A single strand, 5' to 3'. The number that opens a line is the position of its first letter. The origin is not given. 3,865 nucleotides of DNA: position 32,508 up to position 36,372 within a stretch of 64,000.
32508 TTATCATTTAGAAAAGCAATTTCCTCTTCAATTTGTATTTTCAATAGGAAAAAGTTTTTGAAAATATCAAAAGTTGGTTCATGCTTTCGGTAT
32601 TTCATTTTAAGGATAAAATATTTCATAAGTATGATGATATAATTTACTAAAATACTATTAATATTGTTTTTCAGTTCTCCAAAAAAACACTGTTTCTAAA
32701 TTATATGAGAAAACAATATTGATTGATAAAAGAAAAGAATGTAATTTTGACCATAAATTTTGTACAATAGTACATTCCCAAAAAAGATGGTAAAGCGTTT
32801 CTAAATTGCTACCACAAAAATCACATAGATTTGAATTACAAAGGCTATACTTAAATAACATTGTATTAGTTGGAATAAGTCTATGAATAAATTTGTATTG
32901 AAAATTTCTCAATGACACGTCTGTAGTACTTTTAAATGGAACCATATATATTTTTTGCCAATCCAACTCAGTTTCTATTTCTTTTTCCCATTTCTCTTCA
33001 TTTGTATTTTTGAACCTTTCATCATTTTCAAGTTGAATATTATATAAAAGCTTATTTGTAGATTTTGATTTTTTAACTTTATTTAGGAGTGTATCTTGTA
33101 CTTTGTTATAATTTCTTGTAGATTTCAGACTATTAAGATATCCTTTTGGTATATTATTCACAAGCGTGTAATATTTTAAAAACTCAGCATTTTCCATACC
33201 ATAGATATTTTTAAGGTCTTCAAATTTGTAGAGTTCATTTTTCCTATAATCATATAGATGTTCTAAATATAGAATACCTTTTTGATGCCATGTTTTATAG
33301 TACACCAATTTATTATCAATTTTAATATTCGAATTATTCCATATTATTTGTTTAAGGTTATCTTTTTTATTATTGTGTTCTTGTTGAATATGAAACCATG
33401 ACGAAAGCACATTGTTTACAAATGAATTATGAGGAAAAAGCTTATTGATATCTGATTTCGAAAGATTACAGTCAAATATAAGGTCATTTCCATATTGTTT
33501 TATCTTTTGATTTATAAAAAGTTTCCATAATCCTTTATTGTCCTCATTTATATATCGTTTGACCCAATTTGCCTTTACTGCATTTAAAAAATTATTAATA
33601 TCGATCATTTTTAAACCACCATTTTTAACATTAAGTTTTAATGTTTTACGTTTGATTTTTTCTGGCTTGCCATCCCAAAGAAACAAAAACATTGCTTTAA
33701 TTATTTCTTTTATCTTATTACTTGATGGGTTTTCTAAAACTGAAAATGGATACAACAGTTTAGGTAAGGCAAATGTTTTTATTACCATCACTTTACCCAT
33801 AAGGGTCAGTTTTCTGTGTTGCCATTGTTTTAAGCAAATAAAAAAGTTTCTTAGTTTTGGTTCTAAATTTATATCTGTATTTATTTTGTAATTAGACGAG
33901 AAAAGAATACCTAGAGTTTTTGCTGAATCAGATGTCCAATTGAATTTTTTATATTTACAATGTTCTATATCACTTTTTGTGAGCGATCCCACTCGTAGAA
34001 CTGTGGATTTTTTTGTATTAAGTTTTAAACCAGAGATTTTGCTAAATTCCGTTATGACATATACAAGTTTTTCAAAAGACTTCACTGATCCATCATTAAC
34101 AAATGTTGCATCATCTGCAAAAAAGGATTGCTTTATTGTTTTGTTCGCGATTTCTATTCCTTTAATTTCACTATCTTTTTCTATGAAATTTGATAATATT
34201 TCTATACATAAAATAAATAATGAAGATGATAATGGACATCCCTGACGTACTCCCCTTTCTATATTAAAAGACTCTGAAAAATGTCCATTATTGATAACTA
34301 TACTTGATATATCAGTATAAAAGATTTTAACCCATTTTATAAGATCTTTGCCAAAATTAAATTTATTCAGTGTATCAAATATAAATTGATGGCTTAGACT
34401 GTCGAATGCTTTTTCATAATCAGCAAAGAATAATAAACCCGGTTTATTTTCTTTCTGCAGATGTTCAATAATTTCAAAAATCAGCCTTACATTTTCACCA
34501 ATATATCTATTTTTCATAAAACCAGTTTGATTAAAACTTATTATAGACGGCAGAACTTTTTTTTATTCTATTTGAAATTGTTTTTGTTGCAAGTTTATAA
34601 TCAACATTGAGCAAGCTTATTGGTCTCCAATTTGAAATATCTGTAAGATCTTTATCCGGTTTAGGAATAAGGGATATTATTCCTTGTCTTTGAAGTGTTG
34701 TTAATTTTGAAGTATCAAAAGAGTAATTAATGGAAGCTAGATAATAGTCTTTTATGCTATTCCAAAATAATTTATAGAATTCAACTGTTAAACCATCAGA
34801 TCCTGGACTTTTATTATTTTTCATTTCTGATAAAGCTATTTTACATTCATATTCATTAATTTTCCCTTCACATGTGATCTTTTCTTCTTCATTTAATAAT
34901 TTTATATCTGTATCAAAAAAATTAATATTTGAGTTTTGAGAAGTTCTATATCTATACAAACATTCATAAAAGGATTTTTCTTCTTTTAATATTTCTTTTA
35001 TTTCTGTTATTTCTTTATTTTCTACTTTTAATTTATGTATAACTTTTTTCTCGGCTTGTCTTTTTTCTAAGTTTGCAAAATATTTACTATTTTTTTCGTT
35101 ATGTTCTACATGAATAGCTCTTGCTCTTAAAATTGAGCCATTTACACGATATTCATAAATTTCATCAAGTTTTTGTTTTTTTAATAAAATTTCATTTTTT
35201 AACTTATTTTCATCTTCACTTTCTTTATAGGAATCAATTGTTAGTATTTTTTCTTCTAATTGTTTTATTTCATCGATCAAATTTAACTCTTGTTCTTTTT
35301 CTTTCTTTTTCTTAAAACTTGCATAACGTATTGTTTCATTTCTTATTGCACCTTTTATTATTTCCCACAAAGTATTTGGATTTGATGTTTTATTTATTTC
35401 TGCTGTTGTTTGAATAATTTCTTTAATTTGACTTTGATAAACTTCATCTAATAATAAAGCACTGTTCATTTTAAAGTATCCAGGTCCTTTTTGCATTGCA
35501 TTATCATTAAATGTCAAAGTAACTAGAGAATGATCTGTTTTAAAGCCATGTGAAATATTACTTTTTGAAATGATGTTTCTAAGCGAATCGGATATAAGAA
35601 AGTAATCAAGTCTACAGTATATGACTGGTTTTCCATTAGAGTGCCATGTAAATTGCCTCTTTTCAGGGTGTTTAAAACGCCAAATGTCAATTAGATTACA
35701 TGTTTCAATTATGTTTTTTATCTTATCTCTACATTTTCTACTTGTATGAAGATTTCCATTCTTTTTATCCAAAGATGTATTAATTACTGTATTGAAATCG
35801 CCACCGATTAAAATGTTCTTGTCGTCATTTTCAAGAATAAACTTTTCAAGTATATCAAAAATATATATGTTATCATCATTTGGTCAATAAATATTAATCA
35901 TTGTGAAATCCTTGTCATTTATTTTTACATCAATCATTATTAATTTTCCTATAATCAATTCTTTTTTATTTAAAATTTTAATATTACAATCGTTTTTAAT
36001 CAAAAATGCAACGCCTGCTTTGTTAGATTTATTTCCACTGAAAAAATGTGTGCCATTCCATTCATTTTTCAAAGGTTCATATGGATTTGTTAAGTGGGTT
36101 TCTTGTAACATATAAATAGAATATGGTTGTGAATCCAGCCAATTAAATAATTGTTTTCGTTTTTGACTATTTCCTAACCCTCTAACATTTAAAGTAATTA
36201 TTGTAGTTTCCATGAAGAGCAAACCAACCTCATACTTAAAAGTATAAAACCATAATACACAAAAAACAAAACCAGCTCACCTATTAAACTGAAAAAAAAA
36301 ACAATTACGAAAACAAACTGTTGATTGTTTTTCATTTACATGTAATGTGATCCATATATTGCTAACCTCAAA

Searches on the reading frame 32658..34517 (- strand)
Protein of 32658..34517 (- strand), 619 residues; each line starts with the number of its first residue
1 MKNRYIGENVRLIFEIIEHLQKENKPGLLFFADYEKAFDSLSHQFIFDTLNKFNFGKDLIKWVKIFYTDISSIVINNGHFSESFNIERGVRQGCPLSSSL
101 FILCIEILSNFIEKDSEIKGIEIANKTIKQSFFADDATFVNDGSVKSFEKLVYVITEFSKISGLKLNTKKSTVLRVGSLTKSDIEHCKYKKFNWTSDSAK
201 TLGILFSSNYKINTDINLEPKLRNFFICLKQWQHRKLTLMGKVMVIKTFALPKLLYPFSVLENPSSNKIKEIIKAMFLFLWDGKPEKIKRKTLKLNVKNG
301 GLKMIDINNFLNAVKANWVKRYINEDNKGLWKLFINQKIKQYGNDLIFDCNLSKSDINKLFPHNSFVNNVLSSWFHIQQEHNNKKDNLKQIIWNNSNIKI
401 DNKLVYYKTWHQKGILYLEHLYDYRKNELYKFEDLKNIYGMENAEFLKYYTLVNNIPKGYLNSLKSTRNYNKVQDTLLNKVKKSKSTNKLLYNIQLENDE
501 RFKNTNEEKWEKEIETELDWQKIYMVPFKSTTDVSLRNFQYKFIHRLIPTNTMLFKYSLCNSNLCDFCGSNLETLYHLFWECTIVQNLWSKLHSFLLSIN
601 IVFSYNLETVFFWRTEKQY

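Call 65: search_protein_families(library=pfam, proteins=[window:32658-34517:-], max_evalue=0.001)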
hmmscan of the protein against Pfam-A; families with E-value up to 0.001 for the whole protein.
window:32658-34517:- (619 aa): 2 families
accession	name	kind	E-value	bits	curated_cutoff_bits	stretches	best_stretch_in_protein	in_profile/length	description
PF00078.32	RVT_1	-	2.5e-21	76.8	29.6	1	10-203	54-202/205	Reverse transcriptase (RNA-dependent DNA polymerase)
PF13966.11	zf-RVT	-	2.6e-07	31.6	27.5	1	528-589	24-85/85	zinc-binding in reverse transcriptase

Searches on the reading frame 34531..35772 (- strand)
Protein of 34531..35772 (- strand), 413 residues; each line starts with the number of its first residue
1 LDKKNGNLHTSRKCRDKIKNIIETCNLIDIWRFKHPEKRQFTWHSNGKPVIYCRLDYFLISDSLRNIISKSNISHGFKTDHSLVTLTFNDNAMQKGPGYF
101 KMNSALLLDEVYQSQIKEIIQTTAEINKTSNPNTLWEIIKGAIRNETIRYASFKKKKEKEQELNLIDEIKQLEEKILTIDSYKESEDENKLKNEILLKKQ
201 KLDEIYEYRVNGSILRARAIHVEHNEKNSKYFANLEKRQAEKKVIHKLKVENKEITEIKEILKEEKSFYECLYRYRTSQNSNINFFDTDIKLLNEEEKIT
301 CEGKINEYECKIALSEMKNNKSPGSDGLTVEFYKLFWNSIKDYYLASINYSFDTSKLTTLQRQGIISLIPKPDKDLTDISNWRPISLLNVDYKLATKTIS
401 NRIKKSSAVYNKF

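Call 65: search_protein_families(library=pfam, proteins=[window:34531-35772:-], max_evalue=0.001)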
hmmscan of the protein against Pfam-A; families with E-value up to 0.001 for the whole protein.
window:34531-35772:- (413 aa): 1 family
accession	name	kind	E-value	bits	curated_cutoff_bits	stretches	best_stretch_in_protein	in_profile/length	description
PF00078.32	RVT_1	-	0.00032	20.9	29.6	1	369-406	1-33/205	Reverse transcriptase (RNA-dependent DNA polymerase)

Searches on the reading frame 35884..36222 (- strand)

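Call 65: search_protein_families(library=pfam, proteins=[window:35884-36222:-], max_evalue=0.001)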
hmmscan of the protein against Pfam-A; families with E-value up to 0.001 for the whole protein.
window:35884-36222:- (112 aa): 1 family
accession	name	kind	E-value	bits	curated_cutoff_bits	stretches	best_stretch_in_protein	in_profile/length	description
PF03372.29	Exo_endo_phos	-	8.5e-06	26.1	24.5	1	9-77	1-79/225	Endonuclease/Exonuclease/phosphatase family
